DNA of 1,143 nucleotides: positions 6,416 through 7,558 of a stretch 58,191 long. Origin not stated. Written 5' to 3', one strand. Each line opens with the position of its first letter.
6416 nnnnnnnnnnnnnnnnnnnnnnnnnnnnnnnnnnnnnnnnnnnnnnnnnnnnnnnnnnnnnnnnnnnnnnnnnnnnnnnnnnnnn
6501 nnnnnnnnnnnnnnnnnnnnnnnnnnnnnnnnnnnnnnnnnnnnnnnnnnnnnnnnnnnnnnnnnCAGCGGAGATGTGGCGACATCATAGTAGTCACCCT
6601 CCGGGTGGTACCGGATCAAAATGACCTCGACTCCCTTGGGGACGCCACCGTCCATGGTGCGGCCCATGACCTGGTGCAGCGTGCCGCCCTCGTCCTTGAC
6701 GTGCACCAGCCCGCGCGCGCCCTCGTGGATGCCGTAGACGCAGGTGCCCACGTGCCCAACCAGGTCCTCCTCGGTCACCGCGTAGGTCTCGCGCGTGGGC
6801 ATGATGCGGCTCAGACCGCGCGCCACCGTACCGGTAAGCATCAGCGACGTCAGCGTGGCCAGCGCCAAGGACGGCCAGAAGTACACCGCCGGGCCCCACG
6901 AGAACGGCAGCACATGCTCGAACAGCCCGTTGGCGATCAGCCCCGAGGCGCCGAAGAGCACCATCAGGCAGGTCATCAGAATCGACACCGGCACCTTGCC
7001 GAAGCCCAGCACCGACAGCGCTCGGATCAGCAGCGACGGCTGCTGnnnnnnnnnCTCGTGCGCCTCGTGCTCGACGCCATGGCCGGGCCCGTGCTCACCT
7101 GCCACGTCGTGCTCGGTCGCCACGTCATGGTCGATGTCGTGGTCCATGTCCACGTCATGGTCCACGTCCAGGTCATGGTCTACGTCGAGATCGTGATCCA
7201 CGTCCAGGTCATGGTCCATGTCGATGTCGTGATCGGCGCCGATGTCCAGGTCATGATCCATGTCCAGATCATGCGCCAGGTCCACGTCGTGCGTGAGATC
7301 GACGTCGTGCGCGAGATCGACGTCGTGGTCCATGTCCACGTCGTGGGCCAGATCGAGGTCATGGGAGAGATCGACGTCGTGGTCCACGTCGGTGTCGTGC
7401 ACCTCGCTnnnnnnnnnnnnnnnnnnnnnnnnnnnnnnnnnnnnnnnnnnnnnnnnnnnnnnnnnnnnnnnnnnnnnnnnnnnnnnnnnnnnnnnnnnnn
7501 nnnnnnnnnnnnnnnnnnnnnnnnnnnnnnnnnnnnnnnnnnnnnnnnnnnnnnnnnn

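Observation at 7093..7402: About 25 tandem His-Asp (HDVD/HDLD) repeats in the NfeD-like protein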

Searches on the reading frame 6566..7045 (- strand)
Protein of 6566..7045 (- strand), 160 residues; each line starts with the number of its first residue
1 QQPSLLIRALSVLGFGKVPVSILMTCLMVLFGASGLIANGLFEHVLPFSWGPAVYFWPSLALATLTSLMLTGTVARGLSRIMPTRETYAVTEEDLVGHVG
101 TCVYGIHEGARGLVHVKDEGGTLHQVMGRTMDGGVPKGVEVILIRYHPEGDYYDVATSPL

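Call 22: search_solved_structures(query=A1, max_evalue=10, show_alignments=2)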
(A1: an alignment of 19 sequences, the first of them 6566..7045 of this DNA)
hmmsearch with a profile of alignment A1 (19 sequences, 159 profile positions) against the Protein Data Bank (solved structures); distinct sequences matched with E-value up to 10: 3.
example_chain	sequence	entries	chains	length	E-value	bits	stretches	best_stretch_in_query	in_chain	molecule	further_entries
2k14_A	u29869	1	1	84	0.001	22.3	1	83-144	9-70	YuaF protein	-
3t05_A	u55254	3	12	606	0.097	15.8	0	59-111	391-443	Pyruvate kinase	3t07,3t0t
8b30_A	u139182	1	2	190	0.23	14.6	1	81-152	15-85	Phenolic acid decarboxylase N31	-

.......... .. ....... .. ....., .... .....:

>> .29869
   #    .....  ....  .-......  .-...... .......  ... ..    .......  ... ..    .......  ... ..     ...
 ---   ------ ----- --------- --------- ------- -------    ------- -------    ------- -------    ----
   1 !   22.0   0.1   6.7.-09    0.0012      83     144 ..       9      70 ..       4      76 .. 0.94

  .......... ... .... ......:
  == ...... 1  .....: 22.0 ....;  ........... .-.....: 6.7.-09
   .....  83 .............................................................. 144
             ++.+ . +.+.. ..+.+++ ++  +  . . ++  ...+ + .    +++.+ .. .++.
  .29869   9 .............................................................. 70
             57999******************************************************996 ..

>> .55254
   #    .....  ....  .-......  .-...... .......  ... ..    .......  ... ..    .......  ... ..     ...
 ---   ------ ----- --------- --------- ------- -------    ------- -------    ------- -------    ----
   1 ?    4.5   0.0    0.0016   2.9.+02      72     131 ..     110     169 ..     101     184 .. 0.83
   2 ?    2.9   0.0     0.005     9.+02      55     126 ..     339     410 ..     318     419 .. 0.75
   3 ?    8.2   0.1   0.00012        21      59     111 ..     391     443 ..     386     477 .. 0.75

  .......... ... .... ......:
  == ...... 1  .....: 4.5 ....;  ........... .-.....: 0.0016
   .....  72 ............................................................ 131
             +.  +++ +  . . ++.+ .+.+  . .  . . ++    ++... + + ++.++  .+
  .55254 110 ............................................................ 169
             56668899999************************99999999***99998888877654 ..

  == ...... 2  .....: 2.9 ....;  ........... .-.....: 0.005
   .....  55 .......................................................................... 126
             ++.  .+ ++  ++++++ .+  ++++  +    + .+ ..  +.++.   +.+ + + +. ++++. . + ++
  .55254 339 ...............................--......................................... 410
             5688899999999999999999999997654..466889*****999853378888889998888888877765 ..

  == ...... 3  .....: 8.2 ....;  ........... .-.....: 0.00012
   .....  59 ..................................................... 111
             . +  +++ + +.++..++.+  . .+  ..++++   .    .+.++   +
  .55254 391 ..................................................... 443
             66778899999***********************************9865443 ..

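Call 27: find_related_loci(query=A1, collection=genome_contigs, flank=5000)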
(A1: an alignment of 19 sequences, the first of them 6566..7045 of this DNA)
Query A1 (160 aa) in genome_contigs; peptide patterns used: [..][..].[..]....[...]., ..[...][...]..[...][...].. (x = any residue, [..] = any of these).
47 stretches matched a pattern; 16 encode a relative of the query (tblastn E <= 1e-3); 16 distinct loci.
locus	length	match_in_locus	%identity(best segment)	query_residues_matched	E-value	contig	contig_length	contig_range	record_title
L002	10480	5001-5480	88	1-160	2e-93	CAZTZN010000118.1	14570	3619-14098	MAG TPA_asm: uncultured Armatimonadia bacterium isolate SRP338002_co1_89 genome assembly, contig: NODE_3842_length_14570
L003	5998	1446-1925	76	1-160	1e-82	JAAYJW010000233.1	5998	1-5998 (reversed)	MAG: candidate division WS1 bacterium isolate AS10tlH2TH_342 111477_AS10, whole genome shotgun sequence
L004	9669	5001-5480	77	1-160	2e-80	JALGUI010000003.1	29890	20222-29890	MAG: Candidatus Zipacnadia bacterium isolate Meg22_1214_Bin_164 Meg22_1214_Bin_164_scaffold_3894, whole genome shotgun s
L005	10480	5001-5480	74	1-160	1e-79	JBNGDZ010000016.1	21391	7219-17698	MAG: Armatimonadota bacterium isolate E05-054 bin22.fa-16, whole genome shotgun sequence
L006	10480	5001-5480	75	1-160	4e-79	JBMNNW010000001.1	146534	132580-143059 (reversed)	MAG: Armatimonadota bacterium isolate SBF912SR3HQ0005 scaffold_87_c1, whole genome shotgun sequence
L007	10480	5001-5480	75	1-160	7e-79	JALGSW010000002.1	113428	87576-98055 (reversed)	MAG: Candidatus Zipacnadia bacterium isolate AB_3033_Bin_59 AB_3033_Bin_59_scaffold_236, whole genome shotgun sequence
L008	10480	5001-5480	74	1-160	8e-79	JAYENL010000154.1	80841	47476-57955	MAG: Armatimonadota bacterium isolate MAG056 MAG056_154, whole genome shotgun sequence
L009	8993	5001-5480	71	1-160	1e-76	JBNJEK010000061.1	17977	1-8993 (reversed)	MAG: Armatimonadota bacterium isolate Y23_14dBSd3.bin.89 NODE_2070_length_17977_cov_7.133460, whole genome shotgun seque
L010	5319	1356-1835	70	1-160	9e-77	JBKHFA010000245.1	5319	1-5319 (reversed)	MAG: Armatimonadota bacterium isolate D1M05_3 NODE_15394_length_5319_cov_9.718465, whole genome shotgun sequence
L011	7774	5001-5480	71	1-160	2e-74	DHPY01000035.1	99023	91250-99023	MAG TPA_asm: Armatimonadetes bacterium UBA5352 UBA5352_contig_3122, whole genome shotgun sequence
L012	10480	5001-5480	69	1-160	5e-73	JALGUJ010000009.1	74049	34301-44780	MAG: Candidatus Zipacnadia bacterium isolate Meg22_1214_Bin_167 Meg22_1214_Bin_167_scaffold_511, whole genome shotgun se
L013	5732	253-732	66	1-160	2e-72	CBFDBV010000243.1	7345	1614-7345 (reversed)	MAG TPA_asm: uncultured bacterium isolate SRR26215678_binner123_Refined_74 genome assembly, contig: ERZ25073496.12865, w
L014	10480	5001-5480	63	1-160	1e-64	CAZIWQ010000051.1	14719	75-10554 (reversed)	MAG TPA_asm: uncultured Armatimonadia bacterium isolate binchicken_co66_209 genome assembly, contig: NODE_6330_length_14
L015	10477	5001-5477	64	2-160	3e-64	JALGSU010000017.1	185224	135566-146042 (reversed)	MAG: Candidatus Zipacnadia bacterium isolate AB_3033_Bin_184 AB_3033_Bin_184_scaffold_1512, whole genome shotgun sequenc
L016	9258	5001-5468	59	5-160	2e-58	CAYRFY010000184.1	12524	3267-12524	MAG TPA_asm: uncultured Armatimonadia bacterium isolate binchicken_co39_10 genome assembly, contig: NODE_12050_length_12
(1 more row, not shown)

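Call 29: search_protein_representatives(alignment_id=A1)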
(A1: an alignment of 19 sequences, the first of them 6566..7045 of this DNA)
Query: 19 sequences, 159 profile positions. Proteins with E-value up to 0.001 (for the whole library): 1509; up to 1e-10: 653; up to 1e-30: 16. The best 150 are listed.
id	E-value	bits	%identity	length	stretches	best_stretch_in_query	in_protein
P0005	1.4e-80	285.1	-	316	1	1-159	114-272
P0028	5.5e-49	182.4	-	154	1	49-159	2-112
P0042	3.9e-47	176.4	-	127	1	37-159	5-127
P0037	6.1e-43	162.8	-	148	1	3-88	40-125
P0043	9.2e-37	142.7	-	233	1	9-156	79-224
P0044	9.8e-37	142.6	-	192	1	5-159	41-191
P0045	2.8e-35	137.9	-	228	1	7-159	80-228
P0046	1.4e-34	135.5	-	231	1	2-159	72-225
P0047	1.6e-31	125.7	-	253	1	2-157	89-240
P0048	1.7e-31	125.6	-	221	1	2-157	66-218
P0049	2.7e-31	124.9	-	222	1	5-159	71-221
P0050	2.9e-31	124.8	-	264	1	9-158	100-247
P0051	6.9e-31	123.6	-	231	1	2-159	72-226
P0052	7.3e-31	123.5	-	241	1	2-158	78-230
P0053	8.5e-31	123.3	-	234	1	2-151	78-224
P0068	1.0e-28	116.5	-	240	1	2-158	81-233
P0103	4.3e-26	108.0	-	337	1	6-158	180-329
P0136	4.1e-24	101.6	-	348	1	9-159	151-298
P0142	8.1e-24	100.6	-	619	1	3-156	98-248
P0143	9.4e-24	100.4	-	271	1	2-159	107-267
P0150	2.3e-23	99.1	-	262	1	9-154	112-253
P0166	1.7e-22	96.3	-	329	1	3-154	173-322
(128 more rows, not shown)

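Call 63: search_protein_families(library=pfam, proteins=[P0103, P0166, P0136, P0142, P0043, P0150], max_evalue=0.01)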
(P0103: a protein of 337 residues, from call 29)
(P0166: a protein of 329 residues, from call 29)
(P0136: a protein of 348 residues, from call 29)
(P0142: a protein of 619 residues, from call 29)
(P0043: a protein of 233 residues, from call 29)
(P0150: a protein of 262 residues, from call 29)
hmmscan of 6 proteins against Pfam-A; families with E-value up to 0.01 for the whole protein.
P0103 (337 aa): 2 families
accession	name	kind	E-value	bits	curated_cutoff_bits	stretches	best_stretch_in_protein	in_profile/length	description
PF21001.2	YqiJ_N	-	3.1e-09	37.5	23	1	135-218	10-93/116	Inner membrane protein YqiJ, N-terminal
PF13490.11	zf-HC2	-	0.00024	21.6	22.2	1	8-36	7-35/35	Putative zinc-finger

P0166 (329 aa): 1 family
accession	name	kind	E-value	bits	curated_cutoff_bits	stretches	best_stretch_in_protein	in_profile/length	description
PF21001.2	YqiJ_N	-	0.00015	22.4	23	1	126-214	3-93/116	Inner membrane protein YqiJ, N-terminal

P0136 (348 aa): 1 family
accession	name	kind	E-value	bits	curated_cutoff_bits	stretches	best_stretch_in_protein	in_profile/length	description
PF21001.2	YqiJ_N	-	4.6e-05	24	23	1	144-208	51-115/116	Inner membrane protein YqiJ, N-terminal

P0142 (619 aa): 6 families
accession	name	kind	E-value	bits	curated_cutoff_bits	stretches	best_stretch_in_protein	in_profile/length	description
PF00069.31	Pkinase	-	6.6e-44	150.7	31.7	1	338-585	1-253/263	Protein kinase domain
PF07714.23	PK_Tyr_Ser-Thr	-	4.8e-30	105.2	23.1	1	341-585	4-250/258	Protein tyrosine and serine/threonine kinase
PF01636.29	APH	-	3e-10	40.7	23.2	1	428-475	148-201/239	Phosphotransferase enzyme family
PF03109.22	ABC1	-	1.7e-08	34.4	22.9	1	379-472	122-215/244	ABC1 atypical kinase-like domain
PF21001.2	YqiJ_N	-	1.2e-07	32.3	23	1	89-162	46-115/116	Inner membrane protein YqiJ, N-terminal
PF01163.29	RIO1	-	5.7e-06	26.5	22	1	364-469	50-149/187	RIO domain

P0043 (233 aa): 1 family
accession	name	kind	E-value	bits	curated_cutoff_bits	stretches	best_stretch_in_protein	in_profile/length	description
PF21001.2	YqiJ_N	-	9e-08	32.8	23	1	53-135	46-113/116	Inner membrane protein YqiJ, N-terminal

P0150 (262 aa): 2 families
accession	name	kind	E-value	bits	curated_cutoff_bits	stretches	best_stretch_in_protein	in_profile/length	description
PF21001.2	YqiJ_N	-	2.3e-08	34.7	23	1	14-170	4-115/116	Inner membrane protein YqiJ, N-terminal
PF22178.3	Gp5_trimer_C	-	0.0074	16.9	30.9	0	39-101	35-97/112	Bacteriophage T4 gp5 C-terminal trimerisation domain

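Call 72: find_encoding_contigs(protein=P0150, flank=4000, max_places=3)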
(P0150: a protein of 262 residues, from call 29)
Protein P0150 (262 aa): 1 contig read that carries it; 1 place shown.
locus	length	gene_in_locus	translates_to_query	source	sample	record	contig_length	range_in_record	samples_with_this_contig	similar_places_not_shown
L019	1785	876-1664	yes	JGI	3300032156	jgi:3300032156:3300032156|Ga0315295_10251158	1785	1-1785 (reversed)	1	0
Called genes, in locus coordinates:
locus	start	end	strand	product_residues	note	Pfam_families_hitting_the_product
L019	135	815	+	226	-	-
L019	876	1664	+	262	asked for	PF21001:YqiJ_N (weak)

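Call 73: find_encoding_contigs(protein=P0068, flank=4000, max_places=3)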
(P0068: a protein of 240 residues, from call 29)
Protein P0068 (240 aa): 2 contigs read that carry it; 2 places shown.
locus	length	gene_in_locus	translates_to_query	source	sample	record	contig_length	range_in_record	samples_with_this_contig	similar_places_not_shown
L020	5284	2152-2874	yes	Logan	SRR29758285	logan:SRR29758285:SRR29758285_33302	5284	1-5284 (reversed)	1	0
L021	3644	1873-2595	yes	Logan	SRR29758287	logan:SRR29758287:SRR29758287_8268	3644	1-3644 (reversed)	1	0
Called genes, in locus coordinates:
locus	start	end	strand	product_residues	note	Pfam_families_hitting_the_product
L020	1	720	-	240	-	?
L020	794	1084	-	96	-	-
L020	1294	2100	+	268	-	-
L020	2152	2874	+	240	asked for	PF21001:YqiJ_N (weak)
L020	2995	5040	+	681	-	PF01145:Band_7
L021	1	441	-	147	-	?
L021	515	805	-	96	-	-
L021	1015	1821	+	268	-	-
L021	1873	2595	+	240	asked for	PF21001:YqiJ_N (weak)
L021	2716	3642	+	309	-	?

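Call 74: find_encoding_contigs(protein=P0143, flank=4000, max_places=2)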
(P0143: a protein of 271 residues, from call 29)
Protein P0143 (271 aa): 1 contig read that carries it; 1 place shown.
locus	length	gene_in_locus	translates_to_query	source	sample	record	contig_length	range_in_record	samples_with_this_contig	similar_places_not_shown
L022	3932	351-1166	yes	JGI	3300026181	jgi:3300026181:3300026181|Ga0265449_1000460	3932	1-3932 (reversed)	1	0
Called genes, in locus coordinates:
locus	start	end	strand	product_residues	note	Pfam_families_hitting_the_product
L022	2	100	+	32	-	?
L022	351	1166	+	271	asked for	PF21001:YqiJ_N (faint)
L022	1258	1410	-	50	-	-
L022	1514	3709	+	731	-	PF01145:Band_7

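Call 75: find_encoding_contigs(protein=P0043, flank=4000, max_places=2)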
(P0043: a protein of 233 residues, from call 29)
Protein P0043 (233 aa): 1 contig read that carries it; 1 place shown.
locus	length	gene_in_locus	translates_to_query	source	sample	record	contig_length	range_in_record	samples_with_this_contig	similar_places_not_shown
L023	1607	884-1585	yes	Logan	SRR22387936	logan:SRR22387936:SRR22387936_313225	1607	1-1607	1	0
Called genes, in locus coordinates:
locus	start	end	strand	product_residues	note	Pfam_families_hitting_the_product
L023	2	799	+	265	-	?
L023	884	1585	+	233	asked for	PF21001:YqiJ_N (weak)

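Call 76: find_encoding_contigs(protein=P0142, flank=4000, max_places=2)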
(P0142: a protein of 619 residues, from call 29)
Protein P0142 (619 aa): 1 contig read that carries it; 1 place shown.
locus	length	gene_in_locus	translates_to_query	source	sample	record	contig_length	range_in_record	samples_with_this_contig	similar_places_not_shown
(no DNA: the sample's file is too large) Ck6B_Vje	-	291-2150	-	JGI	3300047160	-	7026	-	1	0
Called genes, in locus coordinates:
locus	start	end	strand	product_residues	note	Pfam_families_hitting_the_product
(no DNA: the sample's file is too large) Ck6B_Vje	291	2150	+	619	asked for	PF21001:YqiJ_N (weak), PF00069:Pkinase, PF07714:PK_Tyr_Ser-Thr, PF01163:RIO1 (faint), PF03109:ABC1 (weak), PF01636:APH (weak)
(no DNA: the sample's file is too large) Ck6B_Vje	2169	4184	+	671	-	PF01145:Band_7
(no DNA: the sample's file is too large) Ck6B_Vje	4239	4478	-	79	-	-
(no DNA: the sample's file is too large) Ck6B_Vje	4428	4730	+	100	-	-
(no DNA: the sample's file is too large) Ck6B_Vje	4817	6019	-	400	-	PF05816:TelA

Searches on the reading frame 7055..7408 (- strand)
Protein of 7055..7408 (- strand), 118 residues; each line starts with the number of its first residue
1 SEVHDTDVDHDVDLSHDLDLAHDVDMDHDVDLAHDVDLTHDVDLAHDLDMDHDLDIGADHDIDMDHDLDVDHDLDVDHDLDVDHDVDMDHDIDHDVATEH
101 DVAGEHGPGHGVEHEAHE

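Call 13: find_homologous_proteins(query=window:7055-7408:-, max_evalue=0.001)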
Query seq(118 aa) (118 aa): 3 proteins with E <= 0.001 among 2719 candidates.
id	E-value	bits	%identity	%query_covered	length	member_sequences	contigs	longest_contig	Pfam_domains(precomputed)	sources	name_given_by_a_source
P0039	1.7e-7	50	-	-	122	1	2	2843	PF21001.3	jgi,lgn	jgi:hypothetical protein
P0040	1.7e-7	50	29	35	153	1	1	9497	PF21001.3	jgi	jgi:hypothetical protein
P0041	2.7e-4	39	-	-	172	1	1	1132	PF21001.3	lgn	-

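Call 71: search_solved_structures(query=window:7091-7399:-, max_evalue=10, show_alignments=2)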
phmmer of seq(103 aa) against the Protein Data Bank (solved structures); distinct sequences matched with E-value up to 10: 3.
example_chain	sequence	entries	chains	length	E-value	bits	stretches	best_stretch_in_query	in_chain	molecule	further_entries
7ycx_h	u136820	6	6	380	0.0035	21.1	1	40-92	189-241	Negative elongation factor E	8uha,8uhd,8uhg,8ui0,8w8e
9j0n_X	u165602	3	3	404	0.0037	21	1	40-92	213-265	Negative elongation factor E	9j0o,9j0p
6gml_X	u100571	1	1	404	0.0038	20.9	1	40-92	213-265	Negative elongation factor E,Negative elongation factor E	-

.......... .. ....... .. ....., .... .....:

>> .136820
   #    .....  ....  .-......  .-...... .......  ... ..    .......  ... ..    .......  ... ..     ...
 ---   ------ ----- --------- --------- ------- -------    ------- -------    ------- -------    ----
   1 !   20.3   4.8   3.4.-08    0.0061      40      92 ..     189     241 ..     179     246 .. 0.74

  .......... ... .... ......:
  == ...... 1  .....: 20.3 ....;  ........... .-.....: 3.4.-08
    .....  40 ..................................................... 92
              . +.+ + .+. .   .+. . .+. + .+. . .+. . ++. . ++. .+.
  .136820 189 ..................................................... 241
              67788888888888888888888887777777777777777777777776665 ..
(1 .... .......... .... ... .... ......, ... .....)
